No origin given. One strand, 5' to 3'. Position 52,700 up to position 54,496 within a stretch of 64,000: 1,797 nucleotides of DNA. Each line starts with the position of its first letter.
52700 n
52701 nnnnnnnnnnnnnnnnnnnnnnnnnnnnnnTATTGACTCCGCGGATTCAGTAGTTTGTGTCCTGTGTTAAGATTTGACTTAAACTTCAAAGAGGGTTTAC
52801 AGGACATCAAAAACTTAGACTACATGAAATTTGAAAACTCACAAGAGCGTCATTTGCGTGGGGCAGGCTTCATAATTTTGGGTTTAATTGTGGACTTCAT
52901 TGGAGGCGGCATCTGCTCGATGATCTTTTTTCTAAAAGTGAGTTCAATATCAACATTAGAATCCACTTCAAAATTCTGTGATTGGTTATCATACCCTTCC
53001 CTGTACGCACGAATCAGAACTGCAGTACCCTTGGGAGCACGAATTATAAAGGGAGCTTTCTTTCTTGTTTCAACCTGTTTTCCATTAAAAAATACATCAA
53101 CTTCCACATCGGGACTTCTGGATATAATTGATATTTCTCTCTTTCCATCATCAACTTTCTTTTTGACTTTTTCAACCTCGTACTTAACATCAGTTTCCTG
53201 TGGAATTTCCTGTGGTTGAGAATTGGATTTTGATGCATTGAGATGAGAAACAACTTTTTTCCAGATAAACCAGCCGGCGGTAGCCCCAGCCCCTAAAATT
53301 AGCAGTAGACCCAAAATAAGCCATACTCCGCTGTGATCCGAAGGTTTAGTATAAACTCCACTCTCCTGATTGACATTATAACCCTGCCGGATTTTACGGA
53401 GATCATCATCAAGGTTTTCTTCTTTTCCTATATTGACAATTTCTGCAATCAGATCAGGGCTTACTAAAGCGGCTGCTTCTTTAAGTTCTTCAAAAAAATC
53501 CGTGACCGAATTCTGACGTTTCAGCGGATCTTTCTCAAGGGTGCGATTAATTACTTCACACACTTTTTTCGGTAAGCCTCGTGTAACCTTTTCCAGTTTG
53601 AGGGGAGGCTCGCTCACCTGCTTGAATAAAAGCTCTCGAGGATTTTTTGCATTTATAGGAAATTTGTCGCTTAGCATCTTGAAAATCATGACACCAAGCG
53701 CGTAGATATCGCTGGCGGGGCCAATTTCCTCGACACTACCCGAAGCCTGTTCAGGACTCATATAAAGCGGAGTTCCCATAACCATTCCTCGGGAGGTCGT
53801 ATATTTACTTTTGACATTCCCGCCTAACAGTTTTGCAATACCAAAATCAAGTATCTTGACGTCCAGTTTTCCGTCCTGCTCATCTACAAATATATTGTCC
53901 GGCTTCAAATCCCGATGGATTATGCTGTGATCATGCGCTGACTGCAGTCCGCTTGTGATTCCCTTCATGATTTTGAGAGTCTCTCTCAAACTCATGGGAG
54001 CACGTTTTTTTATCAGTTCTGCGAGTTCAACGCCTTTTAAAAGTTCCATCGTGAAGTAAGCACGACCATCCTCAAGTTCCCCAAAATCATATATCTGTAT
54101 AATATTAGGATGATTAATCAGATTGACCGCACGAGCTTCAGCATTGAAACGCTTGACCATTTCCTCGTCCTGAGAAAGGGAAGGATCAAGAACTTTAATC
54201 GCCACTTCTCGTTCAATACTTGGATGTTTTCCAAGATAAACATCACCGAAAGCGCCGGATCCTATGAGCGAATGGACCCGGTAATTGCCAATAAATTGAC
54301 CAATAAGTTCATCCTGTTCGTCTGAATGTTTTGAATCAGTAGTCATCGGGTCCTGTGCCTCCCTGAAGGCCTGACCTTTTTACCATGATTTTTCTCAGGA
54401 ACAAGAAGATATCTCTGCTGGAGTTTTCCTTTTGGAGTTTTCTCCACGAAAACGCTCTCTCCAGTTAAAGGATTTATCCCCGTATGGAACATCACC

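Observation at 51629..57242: YgiQ-type radical SAM protein translationally coupled to a transmembrane Ser/Thr kinase within a methyltransferase, acetyltransferase and Cys-rich protein cluster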

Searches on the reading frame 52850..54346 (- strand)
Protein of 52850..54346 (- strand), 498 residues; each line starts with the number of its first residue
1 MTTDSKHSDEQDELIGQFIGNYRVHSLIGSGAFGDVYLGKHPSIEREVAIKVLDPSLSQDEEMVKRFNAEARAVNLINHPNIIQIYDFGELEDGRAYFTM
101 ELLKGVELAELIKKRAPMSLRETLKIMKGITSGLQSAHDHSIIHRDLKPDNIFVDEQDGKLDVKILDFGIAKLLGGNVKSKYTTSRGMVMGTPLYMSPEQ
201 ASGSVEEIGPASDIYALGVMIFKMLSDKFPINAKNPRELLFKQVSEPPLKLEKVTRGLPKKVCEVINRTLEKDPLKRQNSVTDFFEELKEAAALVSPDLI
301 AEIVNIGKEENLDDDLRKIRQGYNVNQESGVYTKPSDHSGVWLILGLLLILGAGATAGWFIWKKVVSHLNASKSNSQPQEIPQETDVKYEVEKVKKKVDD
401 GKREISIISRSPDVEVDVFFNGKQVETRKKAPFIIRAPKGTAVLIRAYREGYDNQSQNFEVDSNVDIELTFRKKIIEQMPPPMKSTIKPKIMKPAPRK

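Call 3: search_protein_families(library=pfam, proteins=[window:52850-54346:-], max_evalue=0.01)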
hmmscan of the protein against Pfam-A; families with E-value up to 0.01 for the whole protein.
window:52850-54346:- (498 aa): 5 families
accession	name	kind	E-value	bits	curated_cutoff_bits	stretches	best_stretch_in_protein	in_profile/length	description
PF00069.31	Pkinase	-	7.1e-52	176.8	31.7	1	22-279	1-253/263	Protein kinase domain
PF07714.23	PK_Tyr_Ser-Thr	-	4.8e-32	111.7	23.1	1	25-278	4-249/258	Protein tyrosine and serine/threonine kinase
PF03109.22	ABC1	-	4.9e-09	36.1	22.9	1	95-183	142-226/244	ABC1 atypical kinase-like domain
PF06293.20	Kdo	-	0.0017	18.3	21.3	1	95-169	91-167/207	Lipopolysaccharide kinase (Kdo/WaaP) family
PF01636.29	APH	-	0.0042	17.3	23.2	1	134-171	162-197/239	Phosphotransferase enzyme family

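Call 13: find_homologous_proteins(query=window:52850-54346:-, max_evalue=1e-20)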
Query window:52850-54346:- (498 aa): 7780 proteins with E <= 1e-20 among 8000 candidates; the best 120 are listed.
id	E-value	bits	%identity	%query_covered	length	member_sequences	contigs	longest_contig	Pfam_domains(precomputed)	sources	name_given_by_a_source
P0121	0.0e+0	1080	98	100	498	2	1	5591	PF07714.24,PF00069.32,PF03109.23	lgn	-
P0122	1.0e-209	715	68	94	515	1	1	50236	PF07714.24,PF00069.32,PF03109.23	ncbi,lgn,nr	ncbi:MAG: serine/threonine protein kinase [Deltaproteobacteria bacterium]|nr:serine/threonine protei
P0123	2.8e-156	539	53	97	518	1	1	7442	PF07714.24,PF00069.32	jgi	jgi:serine/threonine protein kinase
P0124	3.5e-153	529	52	100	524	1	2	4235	PF07714.24,PF00069.32,PF03109.23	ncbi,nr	ncbi:serine/threonine protein kinase [Myxococcota bacterium]|nr:serine/threonine protein kinase [Myx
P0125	1.9e-147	510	51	94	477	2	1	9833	PF07714.24,PF00069.32,PF03109.23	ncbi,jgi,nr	ncbi:MAG: serine/threonine-protein kinase [Deltaproteobacteria bacterium]|jgi:serine/threonine prote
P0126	2.7e-146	506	51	93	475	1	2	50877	PF07714.24,PF00069.32,PF03109.23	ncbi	ncbi:MAG: serine/threonine protein kinase [Myxococcota bacterium]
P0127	5.7e-136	472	50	92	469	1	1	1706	PF07714.24,PF00069.32,PF03109.23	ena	-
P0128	2.0e-126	440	46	93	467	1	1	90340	PF06293.21,PF07714.24,PF00069.32,PF03109.23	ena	-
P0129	5.7e-126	439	45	94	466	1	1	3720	PF06293.21,PF07714.24,PF00069.32,PF01636.30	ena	-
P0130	6.2e-126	439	47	93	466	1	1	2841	PF06293.21,PF07714.24,PF00069.32,PF03109.23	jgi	jgi:serine/threonine-protein kinase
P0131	1.2e-125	438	46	94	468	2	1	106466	PF06293.21,PF07714.24,PF00069.32,PF03109.23,PF01636.30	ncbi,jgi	-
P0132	3.9e-125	436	46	93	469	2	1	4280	PF07714.24,PF00069.32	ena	-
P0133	4.5e-125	436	46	93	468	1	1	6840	PF07714.24,PF00069.32,PF03109.23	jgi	jgi:eukaryotic-like serine/threonine-protein kinase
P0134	3.0e-124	433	46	93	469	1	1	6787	PF07714.24,PF00069.32,PF03109.23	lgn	-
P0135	7.8e-124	432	45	93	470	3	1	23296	PF07714.24,PF00069.32,PF03109.23,PF01636.30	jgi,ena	-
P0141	2.0e-114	401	46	54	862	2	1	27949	PF06293.21,PF07714.24,PF00069.32,PF03109.23,PF08308.18,PF01636.30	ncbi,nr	ncbi:MAG: protein kinase [Deltaproteobacteria bacterium]|nr:protein kinase [Deltaproteobacteria bact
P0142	1.4e-107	378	43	52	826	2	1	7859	PF06293.21,PF07714.24,PF00069.32,PF03109.23,PF08308.18,PF14531.13,PF01636.30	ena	-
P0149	2.1e-96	341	42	54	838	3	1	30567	PF06293.21,PF07714.24,PF00069.32,PF03109.23,PF08308.18,PF01163.29,PF01636.30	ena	-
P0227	1.1e-65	240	47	56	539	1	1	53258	PF07714.24,PF00069.32,PF08308.18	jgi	jgi:serine/threonine-protein kinase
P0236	1.5e-64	236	41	59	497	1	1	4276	PF07714.24,PF00069.32,PF08308.18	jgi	jgi:tRNA A-37 threonylcarbamoyl transferase component Bud32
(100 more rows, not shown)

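Call 16: find_encoding_contigs(protein=P0126, flank=8000, max_places=2)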
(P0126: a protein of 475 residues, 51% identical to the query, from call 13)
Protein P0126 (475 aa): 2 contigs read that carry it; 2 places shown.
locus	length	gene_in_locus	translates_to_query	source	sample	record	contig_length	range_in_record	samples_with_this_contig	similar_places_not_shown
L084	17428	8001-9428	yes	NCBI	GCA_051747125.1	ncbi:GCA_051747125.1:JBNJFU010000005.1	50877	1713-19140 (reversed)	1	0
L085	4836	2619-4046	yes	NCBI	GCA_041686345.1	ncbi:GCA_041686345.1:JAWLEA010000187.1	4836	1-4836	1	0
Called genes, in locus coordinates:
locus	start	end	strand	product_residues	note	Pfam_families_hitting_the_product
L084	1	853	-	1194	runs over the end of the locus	PF12969:DUF3857 (faint)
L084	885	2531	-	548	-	-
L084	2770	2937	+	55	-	-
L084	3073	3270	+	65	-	PF01632:Ribosomal_L35p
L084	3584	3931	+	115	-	PF00453:Ribosomal_L20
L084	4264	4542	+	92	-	PF00216:Bac_DNA_binding, PF18291:HU-HIG (weak)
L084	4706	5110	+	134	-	PF13411:MerR_1 (weak)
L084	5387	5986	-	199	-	PF00265:TK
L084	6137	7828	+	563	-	PF01364:Peptidase_C25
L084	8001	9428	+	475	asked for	PF00069:Pkinase, PF07714:PK_Tyr_Ser-Thr, PF03109:ABC1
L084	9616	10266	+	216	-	PF17836:PglD_N, PF00132:Hexapep (faint), PF25087:GMPPB_C (faint), PF25084:LbH_EIF2B (weak)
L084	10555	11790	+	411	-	-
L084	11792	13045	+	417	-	-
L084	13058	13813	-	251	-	PF00005:ABC_tran, PF13304:AAA_21 (faint)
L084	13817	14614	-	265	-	PF02405:MlaE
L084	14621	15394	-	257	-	PF02405:MlaE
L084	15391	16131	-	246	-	PF00005:ABC_tran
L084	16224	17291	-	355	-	PF14559:TPR_19 (faint), PF13174:TPR_6 (faint), PF13525:YfiO (faint)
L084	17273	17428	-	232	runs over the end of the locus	PF01012:ETF (faint)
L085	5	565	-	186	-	PF00265:TK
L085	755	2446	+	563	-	PF01364:Peptidase_C25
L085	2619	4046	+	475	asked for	PF00069:Pkinase, PF07714:PK_Tyr_Ser-Thr, PF03109:ABC1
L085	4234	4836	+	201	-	?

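Call 17: find_encoding_contigs(protein=P0128, flank=8000, max_places=2)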
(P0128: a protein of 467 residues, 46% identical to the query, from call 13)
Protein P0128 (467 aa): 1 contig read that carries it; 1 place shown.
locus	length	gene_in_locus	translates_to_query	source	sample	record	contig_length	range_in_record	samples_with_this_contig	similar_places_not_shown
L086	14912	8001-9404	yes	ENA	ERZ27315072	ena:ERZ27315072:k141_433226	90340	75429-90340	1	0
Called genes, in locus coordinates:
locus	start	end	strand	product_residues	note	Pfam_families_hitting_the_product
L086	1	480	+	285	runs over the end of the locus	PF01513:NAD_kinase, PF20143:NAD_kinase_C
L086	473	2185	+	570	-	PF02463:SMC_N, PF13476:AAA_23 (weak)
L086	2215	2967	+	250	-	-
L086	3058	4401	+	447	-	-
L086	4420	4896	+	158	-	PF13453:Zn_ribbon_TFIIB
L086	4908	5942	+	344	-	PF08240:ADH_N, PF00107:ADH_zinc_N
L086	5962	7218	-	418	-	PF16697:Yop-YscD_cpl, PF00498:FHA, PF00158:Sigma54_activat, PF14532:Sigma54_activ_2, PF07728:AAA_5, PF25601:AAA_lid_14 (weak), PF02954:HTH_8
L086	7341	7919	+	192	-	PF02525:Flavodoxin_2 (weak), PF03358:FMN_red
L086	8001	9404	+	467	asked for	PF00069:Pkinase, PF03109:ABC1 (faint), PF07714:PK_Tyr_Ser-Thr, PF06293:Kdo (weak)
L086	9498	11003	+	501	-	-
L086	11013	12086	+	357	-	PF00069:Pkinase, PF01636:APH (faint), PF07714:PK_Tyr_Ser-Thr, PF03109:ABC1 (weak), PF17667:Pkinase_fungal (weak)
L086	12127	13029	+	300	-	PF02899:Phage_int_SAM_1, PF00589:Phage_integrase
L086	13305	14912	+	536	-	?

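Call 18: find_encoding_contigs(protein=P0131, flank=8000, max_places=2)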
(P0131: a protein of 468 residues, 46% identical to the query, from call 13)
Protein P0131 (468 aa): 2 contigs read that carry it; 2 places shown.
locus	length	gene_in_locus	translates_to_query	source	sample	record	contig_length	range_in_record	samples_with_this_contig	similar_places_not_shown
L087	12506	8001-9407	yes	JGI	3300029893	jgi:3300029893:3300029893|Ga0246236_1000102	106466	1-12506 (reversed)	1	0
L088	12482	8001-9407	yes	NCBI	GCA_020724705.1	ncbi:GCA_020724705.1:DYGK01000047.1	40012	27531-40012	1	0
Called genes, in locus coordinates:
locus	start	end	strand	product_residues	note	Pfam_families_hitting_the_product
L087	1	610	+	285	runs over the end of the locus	PF01513:NAD_kinase, PF20143:NAD_kinase_C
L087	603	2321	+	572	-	PF02463:SMC_N, PF13476:AAA_23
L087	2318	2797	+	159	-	-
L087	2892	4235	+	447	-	-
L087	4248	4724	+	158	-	PF13453:Zn_ribbon_TFIIB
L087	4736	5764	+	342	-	PF08240:ADH_N, PF00107:ADH_zinc_N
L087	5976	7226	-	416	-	PF16697:Yop-YscD_cpl, PF00498:FHA, PF00158:Sigma54_activat, PF01078:Mg_chelatase (faint), PF14532:Sigma54_activ_2, PF07728:AAA_5, PF02954:HTH_8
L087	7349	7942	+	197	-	PF02525:Flavodoxin_2 (weak), PF03358:FMN_red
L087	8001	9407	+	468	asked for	PF00069:Pkinase, PF01636:APH (faint), PF03109:ABC1 (faint), PF07714:PK_Tyr_Ser-Thr, PF06293:Kdo (weak)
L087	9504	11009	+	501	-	-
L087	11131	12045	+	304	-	PF00069:Pkinase, PF01636:APH (faint), PF07714:PK_Tyr_Ser-Thr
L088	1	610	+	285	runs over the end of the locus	PF01513:NAD_kinase, PF20143:NAD_kinase_C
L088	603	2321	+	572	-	PF02463:SMC_N, PF13476:AAA_23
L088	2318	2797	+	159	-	-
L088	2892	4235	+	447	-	-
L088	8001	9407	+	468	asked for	PF00069:Pkinase, PF01636:APH (faint), PF03109:ABC1 (faint), PF07714:PK_Tyr_Ser-Thr, PF06293:Kdo (weak)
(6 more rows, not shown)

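Call 19: find_encoding_contigs(protein=P0123, flank=8000, max_places=2)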
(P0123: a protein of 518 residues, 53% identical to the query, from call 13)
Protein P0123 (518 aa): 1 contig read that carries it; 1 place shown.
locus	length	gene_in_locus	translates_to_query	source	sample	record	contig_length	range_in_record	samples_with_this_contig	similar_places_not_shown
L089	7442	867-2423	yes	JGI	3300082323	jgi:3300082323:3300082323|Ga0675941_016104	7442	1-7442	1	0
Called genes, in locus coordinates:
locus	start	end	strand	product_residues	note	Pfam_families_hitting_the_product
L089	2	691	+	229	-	?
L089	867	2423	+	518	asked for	PF00069:Pkinase, PF07714:PK_Tyr_Ser-Thr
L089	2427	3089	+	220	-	PF17836:PglD_N, PF25087:GMPPB_C (faint), PF00132:Hexapep (faint)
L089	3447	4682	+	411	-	-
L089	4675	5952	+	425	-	PF11617:Cu-binding_MopE (weak)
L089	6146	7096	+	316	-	-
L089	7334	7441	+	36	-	?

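Call 22: find_encoding_contigs(protein=P0125, flank=10000, max_places=2)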
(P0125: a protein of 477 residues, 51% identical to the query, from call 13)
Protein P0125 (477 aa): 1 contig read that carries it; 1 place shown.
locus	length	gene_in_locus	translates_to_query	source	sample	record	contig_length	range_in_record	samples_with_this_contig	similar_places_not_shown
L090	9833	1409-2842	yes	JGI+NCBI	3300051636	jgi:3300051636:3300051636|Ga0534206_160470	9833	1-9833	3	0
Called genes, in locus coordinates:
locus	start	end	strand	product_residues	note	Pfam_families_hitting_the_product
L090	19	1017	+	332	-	PF01364:Peptidase_C25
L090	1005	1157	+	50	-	-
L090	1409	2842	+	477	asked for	PF00069:Pkinase, PF07714:PK_Tyr_Ser-Thr, PF03109:ABC1 (weak)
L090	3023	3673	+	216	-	PF17836:PglD_N, PF25087:GMPPB_C (faint), PF25084:LbH_EIF2B (weak), PF00132:Hexapep (weak), PF14602:Hexapep_2 (weak)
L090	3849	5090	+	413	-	-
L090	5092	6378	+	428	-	-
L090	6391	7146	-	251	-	PF00005:ABC_tran, PF13304:AAA_21 (weak)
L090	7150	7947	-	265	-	PF02405:MlaE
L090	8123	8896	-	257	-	PF02405:MlaE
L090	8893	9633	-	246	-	PF00005:ABC_tran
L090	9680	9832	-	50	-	?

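Call 23: find_encoding_contigs(protein=P0124, flank=10000, max_places=2)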
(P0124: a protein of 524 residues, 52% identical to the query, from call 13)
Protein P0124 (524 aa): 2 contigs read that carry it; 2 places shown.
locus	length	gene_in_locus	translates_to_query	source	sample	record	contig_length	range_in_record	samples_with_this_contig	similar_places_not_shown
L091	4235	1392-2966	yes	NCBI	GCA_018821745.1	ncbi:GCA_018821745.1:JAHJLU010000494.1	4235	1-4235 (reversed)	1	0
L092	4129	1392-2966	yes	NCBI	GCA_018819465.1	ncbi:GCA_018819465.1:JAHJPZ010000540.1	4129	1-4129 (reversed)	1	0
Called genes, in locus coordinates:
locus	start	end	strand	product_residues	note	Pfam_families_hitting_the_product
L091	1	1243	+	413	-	PF08497:Radical_SAM_N, PF04055:Radical_SAM (faint)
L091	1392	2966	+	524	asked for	PF00069:Pkinase, PF07714:PK_Tyr_Ser-Thr, PF03109:ABC1 (faint)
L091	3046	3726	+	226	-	PF17836:PglD_N, PF25087:GMPPB_C (faint), PF00132:Hexapep, PF14602:Hexapep_2 (weak)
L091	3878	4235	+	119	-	?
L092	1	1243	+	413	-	PF08497:Radical_SAM_N, PF04055:Radical_SAM (faint)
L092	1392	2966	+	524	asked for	PF00069:Pkinase, PF07714:PK_Tyr_Ser-Thr, PF03109:ABC1 (faint)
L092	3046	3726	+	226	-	PF17836:PglD_N, PF25087:GMPPB_C (faint), PF00132:Hexapep, PF14602:Hexapep_2 (weak)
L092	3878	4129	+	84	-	?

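Call 34: search_protein_families(library=ncbifam, proteins=[window:52850-54346:-], max_evalue=0.001)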
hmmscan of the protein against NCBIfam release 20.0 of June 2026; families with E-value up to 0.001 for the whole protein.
window:52850-54346:- (498 aa): 16 families
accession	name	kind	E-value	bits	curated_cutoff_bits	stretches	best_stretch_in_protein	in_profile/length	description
NF033483.0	PknB_PASTA_kin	equivalog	8.9e-82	275.9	450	1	20-299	7-279/563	Stk1 family PASTA domain-containing Ser/Thr kinase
NF047741.1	antiphage_MADS6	equivalog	7.1e-48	163.5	460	2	113-328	291-496/612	methylation-associated defense system protein kinase MAD6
NF052427.1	StpK7MSMEG_1200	equivalog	7.4e-46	156.8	900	1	19-293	6-270/601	serine/threonine protein kinase StpK7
TIGR03903.1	TOMM_kin_cyc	equivalog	1.1e-45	156.1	705.75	1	45-289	3-245/1267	TOMM system kinase/cyclase fusion protein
NF009651.0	PRK13184.1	equivalog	2.4e-39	135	839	1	20-290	2-289/932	serine/threonine-protein kinase PknD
NF053615.1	SerThrKinAfsKStmc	equivalog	6e-26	91.3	1300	1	19-279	12-256/809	protein serine/threonine kinase AfsK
NF033442.0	BREX_PglW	equivalog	8.5e-26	90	990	1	19-293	203-488/1391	BREX system serine/threonine kinase PglW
NF038150.1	lanthi_synth_IV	equivalog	3.7e-22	78.5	650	1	19-293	188-458/851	class IV lanthionine synthetase LanL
NF043056.1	T4SS_LegK1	equivalog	7.6e-15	54.5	550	1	60-230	122-292/516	Dot/Icm T4SS effector kinase LegK1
NF038151.1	lanthi_synth_III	equivalog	3.2e-14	52.3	575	1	20-264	220-456/833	class III lanthionine synthetase LanKC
NF058632.1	SerThrKinPrkT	equivalog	9.5e-13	47.8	280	1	21-179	22-173/322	serine/threonine protein kinase PrkT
TIGR03724.2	arch_bud32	equivalog_domain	1.6e-06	27.8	125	1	66-173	39-133/193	KEOPS complex kinase/ATPase Bud32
NF040671.1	PLuB_AAA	exception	1.1e-05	23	999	1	72-286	57-241/1256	PLuB system helicase-like protein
NF007174.0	PRK09605.1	equivalog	2.1e-05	23.2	447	1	64-173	380-475/535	bifunctional N(6)-L-threonylcarbamoyladenine synthase/serine/threonine protein kinase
NF011464.0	PRK14879.1-7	equivalog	0.00011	22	246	1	91-172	76-150/221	Kae1-associated kinase Bud32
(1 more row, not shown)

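Call 36: find_related_loci(query=window:52850-54346:-, collection=metagenome_contigs, flank=10000)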
Query window:52850-54346:- (498 aa) in metagenome_contigs; peptide patterns used: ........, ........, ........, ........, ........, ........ (x = any residue, [..] = any of these).
141 stretches matched a pattern; 2 encode a relative of the query (tblastn E <= 1e-3); 2 distinct loci.
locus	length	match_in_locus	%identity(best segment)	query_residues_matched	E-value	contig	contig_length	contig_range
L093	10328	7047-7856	34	13-293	9e-46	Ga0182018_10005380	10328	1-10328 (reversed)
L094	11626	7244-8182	27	20-315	3e-24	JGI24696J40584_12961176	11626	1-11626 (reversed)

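Call 43: search_protein_families(library=pfam, proteins=[L089:6146-7096:+], max_evalue=10)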
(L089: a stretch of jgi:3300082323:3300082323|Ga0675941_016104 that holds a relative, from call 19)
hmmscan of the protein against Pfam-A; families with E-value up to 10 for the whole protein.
L089:6146-7096:+ (316 aa): 4 families
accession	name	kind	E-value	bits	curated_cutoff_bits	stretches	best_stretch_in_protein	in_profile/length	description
PF02272.25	DHHA1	-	0.0045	17.9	25.9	1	256-302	45-100/102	DHHA1 domain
PF03148.19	Tektin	-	0.035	13.3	34.3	1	151-207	50-106/383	Tektin family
PF08759.17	GT-D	-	0.099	12.8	27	1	151-234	20-100/225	Glycosyltransferase GT-D fold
PF21328.3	Gp44_lid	-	0.15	12.7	27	1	190-210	2-24/63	Sliding-clamp-loader large subunit, AAA+ ATPase lid domain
